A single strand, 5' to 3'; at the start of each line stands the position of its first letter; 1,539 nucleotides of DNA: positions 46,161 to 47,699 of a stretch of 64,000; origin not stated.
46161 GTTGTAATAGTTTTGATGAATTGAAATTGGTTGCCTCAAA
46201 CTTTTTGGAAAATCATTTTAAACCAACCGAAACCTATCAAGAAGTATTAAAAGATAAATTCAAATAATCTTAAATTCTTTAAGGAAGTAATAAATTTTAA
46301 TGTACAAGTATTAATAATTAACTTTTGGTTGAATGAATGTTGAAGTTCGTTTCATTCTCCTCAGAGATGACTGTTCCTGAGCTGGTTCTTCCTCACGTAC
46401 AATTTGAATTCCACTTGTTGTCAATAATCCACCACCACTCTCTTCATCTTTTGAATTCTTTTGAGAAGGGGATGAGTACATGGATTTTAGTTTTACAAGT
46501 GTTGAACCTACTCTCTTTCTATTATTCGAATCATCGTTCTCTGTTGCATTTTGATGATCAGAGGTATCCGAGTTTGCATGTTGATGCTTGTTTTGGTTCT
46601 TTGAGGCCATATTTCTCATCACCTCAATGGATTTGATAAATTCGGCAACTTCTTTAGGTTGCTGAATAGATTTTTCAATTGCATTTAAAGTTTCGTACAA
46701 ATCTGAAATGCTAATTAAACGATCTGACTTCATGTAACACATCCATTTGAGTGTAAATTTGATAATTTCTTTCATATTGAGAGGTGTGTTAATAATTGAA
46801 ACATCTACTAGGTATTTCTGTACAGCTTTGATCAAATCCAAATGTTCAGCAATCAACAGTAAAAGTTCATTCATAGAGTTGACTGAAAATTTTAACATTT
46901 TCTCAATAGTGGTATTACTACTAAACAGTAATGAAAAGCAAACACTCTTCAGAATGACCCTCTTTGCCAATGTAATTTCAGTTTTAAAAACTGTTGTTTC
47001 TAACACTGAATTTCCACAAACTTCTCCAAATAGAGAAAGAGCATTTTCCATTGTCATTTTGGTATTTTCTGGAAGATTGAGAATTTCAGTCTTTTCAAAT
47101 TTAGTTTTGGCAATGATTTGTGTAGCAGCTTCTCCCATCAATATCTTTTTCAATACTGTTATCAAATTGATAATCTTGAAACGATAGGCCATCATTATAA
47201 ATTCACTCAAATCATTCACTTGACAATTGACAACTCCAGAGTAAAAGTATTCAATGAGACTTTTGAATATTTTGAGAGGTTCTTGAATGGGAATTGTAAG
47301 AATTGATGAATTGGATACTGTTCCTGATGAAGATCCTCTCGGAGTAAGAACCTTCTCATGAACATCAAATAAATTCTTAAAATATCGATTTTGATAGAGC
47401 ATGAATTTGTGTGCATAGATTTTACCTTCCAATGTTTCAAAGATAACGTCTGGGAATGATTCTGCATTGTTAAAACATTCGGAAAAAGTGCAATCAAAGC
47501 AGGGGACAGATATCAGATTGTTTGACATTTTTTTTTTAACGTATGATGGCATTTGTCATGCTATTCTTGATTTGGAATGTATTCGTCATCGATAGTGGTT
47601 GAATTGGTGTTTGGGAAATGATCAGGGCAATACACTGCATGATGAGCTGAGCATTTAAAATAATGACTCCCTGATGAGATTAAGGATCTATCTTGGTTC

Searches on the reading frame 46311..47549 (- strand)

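Call 88: search_protein_families(library=pfam, proteins=[window:46311-47549:-], max_evalue=0.0001)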
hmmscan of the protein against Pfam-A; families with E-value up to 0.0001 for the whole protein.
window:46311-47549:- (412 aa): 1 family
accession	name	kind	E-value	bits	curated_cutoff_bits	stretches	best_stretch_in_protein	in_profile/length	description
PF00651.37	BTB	-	2.6e-07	31.2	20.5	1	27-137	5-106/110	BTB/POZ domain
